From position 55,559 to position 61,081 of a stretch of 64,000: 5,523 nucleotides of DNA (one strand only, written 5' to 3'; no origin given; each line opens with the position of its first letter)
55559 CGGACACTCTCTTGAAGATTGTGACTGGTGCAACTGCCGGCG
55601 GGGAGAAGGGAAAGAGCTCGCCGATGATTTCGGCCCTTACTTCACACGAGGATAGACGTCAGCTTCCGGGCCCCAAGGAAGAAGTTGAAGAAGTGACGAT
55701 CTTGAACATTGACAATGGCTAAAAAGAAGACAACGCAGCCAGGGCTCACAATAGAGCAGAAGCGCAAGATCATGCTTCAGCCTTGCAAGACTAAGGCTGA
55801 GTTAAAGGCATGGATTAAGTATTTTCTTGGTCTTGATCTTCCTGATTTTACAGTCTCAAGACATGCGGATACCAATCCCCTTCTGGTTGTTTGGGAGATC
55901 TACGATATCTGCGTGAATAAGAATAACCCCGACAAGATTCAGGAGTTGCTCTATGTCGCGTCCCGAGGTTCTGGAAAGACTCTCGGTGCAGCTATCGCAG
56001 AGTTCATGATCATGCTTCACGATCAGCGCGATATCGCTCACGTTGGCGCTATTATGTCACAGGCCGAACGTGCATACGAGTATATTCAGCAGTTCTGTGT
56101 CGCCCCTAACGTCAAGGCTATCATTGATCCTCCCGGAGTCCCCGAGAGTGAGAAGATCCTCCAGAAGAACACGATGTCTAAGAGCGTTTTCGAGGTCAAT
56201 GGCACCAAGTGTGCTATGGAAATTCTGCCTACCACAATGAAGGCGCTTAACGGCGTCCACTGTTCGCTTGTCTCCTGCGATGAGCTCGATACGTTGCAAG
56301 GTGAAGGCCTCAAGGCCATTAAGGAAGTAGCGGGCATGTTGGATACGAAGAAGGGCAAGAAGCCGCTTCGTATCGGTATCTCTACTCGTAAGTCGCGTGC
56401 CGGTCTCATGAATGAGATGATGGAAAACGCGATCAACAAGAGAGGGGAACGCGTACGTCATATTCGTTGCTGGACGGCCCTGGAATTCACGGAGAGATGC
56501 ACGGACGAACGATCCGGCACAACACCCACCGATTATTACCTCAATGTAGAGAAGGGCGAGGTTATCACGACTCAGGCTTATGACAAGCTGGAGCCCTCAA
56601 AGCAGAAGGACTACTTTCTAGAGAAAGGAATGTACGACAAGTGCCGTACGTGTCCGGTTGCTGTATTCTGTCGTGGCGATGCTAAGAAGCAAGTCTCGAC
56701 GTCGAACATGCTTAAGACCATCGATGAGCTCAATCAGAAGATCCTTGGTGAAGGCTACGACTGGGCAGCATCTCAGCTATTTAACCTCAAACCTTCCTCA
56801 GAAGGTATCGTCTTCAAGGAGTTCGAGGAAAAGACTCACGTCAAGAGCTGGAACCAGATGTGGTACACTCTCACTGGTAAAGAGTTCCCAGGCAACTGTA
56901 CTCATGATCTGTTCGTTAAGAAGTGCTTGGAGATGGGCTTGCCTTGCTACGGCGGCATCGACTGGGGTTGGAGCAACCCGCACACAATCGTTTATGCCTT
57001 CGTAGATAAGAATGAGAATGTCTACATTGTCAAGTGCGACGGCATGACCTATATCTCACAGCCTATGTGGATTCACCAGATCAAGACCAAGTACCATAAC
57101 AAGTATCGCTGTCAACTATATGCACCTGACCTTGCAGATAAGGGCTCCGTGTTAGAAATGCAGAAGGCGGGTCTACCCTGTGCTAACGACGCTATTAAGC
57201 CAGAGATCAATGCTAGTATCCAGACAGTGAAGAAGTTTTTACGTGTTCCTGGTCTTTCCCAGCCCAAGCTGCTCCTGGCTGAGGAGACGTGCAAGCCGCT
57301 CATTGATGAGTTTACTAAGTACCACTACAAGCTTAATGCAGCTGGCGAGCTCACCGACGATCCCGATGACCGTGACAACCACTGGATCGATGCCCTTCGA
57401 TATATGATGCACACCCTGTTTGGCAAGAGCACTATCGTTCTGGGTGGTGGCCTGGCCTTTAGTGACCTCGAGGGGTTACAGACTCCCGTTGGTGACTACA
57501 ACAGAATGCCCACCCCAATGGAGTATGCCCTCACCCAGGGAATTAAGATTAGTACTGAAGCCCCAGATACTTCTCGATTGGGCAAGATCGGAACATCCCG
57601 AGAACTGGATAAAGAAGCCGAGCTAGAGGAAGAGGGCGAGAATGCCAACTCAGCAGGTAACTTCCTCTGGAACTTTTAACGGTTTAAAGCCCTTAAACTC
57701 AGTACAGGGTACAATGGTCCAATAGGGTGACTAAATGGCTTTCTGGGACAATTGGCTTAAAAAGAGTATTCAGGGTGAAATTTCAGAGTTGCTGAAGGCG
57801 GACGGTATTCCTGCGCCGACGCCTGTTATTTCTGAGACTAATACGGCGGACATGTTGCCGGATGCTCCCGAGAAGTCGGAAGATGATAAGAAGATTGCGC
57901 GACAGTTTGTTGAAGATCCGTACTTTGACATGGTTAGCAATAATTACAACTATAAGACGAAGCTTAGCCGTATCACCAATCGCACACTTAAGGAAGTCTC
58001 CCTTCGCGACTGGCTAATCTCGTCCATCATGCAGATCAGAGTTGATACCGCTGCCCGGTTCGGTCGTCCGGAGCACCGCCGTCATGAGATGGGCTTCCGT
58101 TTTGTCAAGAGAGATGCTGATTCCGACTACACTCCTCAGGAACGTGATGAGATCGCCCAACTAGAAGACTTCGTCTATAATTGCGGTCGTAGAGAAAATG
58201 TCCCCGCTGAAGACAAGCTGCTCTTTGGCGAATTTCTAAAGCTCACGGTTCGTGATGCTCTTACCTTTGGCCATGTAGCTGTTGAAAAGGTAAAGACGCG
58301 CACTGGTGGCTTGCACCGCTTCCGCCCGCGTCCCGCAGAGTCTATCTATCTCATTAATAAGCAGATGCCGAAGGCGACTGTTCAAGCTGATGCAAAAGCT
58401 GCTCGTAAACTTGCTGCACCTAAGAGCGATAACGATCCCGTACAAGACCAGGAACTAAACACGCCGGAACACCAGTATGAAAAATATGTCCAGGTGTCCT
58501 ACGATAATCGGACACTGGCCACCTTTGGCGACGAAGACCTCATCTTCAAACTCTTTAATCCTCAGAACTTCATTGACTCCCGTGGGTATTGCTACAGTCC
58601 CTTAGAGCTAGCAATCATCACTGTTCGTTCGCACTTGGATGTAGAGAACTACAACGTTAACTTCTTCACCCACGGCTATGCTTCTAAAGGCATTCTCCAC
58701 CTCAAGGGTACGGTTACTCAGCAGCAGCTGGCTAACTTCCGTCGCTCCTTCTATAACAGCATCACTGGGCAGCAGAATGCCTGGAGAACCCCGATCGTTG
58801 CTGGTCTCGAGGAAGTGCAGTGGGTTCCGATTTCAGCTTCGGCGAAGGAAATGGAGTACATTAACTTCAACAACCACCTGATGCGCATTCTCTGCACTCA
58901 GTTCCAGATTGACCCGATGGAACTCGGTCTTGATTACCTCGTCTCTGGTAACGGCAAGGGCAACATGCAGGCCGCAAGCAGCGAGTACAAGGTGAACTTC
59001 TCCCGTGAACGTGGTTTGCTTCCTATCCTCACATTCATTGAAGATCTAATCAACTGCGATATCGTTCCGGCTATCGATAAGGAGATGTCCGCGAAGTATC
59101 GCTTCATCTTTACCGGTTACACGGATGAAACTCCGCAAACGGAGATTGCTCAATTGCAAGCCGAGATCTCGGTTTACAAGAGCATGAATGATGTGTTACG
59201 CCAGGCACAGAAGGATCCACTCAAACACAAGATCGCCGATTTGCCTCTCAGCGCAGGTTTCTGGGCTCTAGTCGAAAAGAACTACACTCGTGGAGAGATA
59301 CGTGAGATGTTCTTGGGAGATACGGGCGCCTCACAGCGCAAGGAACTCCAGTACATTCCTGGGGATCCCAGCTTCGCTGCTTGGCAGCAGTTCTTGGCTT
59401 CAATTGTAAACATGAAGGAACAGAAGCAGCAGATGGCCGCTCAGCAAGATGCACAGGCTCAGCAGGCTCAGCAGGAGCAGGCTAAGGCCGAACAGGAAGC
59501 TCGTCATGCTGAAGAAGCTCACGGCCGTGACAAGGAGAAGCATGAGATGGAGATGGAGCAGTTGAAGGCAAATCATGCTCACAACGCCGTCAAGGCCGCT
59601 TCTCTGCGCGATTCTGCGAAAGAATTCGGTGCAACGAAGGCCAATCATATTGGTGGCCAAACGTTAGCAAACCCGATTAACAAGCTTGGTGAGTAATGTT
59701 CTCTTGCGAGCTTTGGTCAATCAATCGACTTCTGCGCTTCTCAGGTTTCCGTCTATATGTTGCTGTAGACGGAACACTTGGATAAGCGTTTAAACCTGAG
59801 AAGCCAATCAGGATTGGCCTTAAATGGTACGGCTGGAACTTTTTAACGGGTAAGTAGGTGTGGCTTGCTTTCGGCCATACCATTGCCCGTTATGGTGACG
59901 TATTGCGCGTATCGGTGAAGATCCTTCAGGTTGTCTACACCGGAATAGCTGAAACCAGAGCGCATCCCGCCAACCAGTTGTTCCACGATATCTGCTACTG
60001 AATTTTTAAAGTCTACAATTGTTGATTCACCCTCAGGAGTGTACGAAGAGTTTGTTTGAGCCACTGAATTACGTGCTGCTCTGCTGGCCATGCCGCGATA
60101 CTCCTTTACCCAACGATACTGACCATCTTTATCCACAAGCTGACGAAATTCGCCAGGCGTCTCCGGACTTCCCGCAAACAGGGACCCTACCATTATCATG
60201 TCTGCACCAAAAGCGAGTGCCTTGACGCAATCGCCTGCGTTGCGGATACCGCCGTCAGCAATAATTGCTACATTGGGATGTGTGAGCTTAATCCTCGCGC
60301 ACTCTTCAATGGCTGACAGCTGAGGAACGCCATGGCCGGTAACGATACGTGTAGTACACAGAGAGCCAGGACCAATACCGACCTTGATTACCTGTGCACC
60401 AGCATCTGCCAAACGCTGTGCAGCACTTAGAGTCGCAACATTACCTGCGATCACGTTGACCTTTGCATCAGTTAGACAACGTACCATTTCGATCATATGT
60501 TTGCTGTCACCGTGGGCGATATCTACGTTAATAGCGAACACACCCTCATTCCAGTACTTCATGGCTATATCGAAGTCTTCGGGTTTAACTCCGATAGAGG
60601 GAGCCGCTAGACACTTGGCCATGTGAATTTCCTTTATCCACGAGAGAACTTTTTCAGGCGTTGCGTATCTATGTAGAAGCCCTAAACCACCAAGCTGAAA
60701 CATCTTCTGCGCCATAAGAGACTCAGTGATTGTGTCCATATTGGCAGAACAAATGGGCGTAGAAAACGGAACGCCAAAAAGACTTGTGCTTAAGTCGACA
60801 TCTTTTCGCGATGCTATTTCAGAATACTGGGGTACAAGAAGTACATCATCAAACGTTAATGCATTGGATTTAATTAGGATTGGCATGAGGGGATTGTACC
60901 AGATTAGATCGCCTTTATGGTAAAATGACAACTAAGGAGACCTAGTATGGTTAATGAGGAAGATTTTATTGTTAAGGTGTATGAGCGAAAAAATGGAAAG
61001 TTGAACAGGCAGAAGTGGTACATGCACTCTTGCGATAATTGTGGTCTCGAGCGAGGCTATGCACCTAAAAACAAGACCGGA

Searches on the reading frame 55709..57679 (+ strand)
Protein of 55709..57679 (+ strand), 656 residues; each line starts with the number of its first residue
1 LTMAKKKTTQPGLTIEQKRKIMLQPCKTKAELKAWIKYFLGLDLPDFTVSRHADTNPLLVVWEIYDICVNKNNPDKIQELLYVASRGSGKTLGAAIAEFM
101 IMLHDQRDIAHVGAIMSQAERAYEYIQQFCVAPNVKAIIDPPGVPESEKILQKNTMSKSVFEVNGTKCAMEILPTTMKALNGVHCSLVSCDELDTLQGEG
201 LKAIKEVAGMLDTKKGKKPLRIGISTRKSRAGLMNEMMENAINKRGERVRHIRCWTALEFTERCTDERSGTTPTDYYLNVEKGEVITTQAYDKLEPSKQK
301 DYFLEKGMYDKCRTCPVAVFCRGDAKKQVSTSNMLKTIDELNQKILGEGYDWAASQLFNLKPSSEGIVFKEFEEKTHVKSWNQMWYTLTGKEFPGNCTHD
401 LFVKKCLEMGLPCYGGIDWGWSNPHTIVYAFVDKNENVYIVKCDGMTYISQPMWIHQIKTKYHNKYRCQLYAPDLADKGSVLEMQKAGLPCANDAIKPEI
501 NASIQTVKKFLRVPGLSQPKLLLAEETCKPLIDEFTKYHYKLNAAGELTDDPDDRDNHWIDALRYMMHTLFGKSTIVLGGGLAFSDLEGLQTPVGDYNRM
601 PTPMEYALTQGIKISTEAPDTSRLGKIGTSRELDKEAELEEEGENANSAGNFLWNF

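Call 6: search_protein_families(library=pfam, proteins=[window:55709-57679:+])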
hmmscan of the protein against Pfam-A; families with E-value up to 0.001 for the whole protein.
window:55709-57679:+ (656 aa): 2 families
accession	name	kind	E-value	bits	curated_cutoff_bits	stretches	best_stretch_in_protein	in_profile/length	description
PF17288.8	Terminase_3C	-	5.4e-05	24.1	26.7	1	523-567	108-153/155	Terminase RNAseH like domain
PF17289.8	Terminase_6C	-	0.00028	21.4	22.6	1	415-568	1-153/155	Terminase RNaseH-like domain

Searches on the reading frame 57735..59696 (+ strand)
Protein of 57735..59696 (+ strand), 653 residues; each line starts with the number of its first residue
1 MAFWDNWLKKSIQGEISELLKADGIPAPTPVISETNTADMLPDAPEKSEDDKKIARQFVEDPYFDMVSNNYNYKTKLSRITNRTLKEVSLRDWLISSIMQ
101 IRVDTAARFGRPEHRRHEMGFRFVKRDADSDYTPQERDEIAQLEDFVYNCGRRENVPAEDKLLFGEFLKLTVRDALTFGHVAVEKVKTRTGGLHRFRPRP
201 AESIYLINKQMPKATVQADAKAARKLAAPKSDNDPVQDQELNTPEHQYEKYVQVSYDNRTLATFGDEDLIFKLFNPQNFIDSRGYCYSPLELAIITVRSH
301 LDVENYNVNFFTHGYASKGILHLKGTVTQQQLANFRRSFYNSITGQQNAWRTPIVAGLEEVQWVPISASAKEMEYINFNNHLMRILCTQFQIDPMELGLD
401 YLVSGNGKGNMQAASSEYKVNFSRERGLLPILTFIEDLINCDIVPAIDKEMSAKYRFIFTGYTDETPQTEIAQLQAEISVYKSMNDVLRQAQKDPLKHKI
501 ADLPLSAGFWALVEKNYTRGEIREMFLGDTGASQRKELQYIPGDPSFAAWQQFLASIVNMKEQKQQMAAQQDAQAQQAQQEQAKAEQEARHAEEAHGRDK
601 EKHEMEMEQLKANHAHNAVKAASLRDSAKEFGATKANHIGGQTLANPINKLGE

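Call 6: search_protein_families(library=pfam, proteins=[window:57735-59696:+])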
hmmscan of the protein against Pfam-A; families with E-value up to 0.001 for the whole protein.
window:57735-59696:+ (653 aa): 1 family
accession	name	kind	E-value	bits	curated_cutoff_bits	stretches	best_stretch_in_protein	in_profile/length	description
PF04860.17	Phage_portal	-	7.2e-17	62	39.1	1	166-458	53-284/321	Phage portal protein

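Call 10: find_related_loci(query=window:57735-59696:+, collection=viral_contigs, flank=4000)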
Query window:57735-59696:+ (653 aa) in viral_contigs; peptide patterns used: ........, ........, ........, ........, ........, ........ (x = any residue, [..] = any of these).
52 stretches matched a pattern; 49 encode a relative of the query (tblastn E <= 1e-3); 49 distinct loci.
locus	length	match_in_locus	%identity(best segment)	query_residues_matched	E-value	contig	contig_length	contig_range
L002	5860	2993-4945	88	1-652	0e+0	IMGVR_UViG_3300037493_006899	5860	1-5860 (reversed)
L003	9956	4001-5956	84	1-653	0e+0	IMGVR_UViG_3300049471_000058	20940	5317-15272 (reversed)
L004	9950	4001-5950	84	1-651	0e+0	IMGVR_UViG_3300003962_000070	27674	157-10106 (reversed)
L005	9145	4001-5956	66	1-651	0e+0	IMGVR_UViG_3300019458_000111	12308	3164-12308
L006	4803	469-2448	65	1-651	0e+0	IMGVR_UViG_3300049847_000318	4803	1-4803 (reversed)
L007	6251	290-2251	66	1-653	0e+0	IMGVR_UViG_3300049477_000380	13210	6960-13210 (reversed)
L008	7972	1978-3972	64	1-653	0e+0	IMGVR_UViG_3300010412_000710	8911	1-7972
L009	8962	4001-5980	65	1-653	0e+0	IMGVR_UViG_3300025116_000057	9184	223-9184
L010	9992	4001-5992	64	1-653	0e+0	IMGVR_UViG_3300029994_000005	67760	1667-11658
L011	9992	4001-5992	64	1-653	0e+0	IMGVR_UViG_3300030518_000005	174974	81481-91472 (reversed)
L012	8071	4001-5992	64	1-653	0e+0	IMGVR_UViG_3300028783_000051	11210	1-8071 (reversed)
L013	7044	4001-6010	62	1-653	0e+0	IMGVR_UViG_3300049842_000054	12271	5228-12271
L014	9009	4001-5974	64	1-653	0e+0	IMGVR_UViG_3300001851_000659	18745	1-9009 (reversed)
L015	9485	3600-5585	64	1-649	0e+0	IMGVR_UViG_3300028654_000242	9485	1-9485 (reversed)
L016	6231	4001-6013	62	1-653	0e+0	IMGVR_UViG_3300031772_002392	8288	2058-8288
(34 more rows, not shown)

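Call 75: search_protein_families(library=phrogs, proteins=[window:57735-59696:+], max_evalue=0.001)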
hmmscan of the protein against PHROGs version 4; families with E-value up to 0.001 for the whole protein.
window:57735-59696:+ (653 aa): 6 families
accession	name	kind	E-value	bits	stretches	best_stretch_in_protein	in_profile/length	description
phrog_12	-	head and packaging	3.5e-38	133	1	166-616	142-519/646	portal protein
phrog_15361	-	head and packaging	1.4e-29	104.2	2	249-355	219-326/328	portal protein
phrog_11117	-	head and packaging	3.1e-26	93.4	1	323-497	3-174/264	portal protein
phrog_2662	-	head and packaging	1.4e-21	77.8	1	248-475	171-386/717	portal protein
phrog_5929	-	head and packaging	4.2e-06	27.2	1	302-445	3-134/228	portal protein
phrog_37955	-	head and packaging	0.00077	18.7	1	251-496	238-480/945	portal protein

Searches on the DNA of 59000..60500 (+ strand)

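Call 5: search_rna_families(source=window, start=59000, end=60500, threshold=evalue, max_evalue=10)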
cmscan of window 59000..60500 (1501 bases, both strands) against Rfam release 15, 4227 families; matches with E-value up to 10: 1.
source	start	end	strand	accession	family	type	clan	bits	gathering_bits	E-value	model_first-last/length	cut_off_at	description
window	59153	59250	-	RF01906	HOTAIR_3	Gene; lncRNA;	-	13.2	80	5.7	1-98/98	no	HOTAIR conserved region 3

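Call 7: search_dna_similar(query=window:59300-60300:+, collection=phages, mode=distant, max_rows=40)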
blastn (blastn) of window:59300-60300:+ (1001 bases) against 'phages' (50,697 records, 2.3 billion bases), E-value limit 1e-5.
No match.

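Call 8: search_dna_similar(query=window:59697-59842:+, collection=phages, mode=distant, max_rows=40, max_evalue=1)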
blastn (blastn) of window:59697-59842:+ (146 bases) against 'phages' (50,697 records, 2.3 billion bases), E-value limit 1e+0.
No match.

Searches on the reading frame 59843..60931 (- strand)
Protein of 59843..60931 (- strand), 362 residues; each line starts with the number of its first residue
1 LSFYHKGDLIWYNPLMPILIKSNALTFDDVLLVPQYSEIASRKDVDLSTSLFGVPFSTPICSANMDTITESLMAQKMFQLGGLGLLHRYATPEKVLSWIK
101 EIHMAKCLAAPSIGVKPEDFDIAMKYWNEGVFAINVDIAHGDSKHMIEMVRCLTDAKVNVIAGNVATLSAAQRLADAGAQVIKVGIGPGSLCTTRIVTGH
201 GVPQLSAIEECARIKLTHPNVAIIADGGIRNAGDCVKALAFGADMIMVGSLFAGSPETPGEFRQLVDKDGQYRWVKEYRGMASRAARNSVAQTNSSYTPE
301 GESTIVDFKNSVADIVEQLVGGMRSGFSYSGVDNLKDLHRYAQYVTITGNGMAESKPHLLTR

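Call 6: search_protein_families(library=pfam, proteins=[window:59843-60931:-])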
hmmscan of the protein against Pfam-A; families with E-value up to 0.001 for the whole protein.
window:59843-60931:- (362 aa): 5 families
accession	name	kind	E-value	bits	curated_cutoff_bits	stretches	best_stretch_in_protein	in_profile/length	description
PF00478.31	IMPDH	-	1.1e-97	327.6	25.6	1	24-358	1-345/345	IMP dehydrogenase / GMP reductase domain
PF01070.24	FMN_dh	-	1.1e-11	44.9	24.9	1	159-252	220-305/350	FMN-dependent dehydrogenase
PF03060.21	NMO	-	4.5e-06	26.7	28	0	58-182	12-140/331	Nitronate monooxygenase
PF01645.23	Glu_synthase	-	2.2e-05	24.2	20.4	1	142-250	190-305/369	Conserved region in glutamate synthase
PF05690.20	ThiG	-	0.00014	21.8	23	1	142-254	108-209/247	Thiazole biosynthesis protein ThiG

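Call 22: find_related_loci(query=window:59843-60931:-, collection=viral_contigs, flank=3000)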
Query window:59843-60931:- (362 aa) in viral_contigs; peptide patterns used: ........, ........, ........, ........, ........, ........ (x = any residue, [..] = any of these).
5 stretches matched a pattern, but none encodes a relative of the query by tblastn (E <= 1e-3).
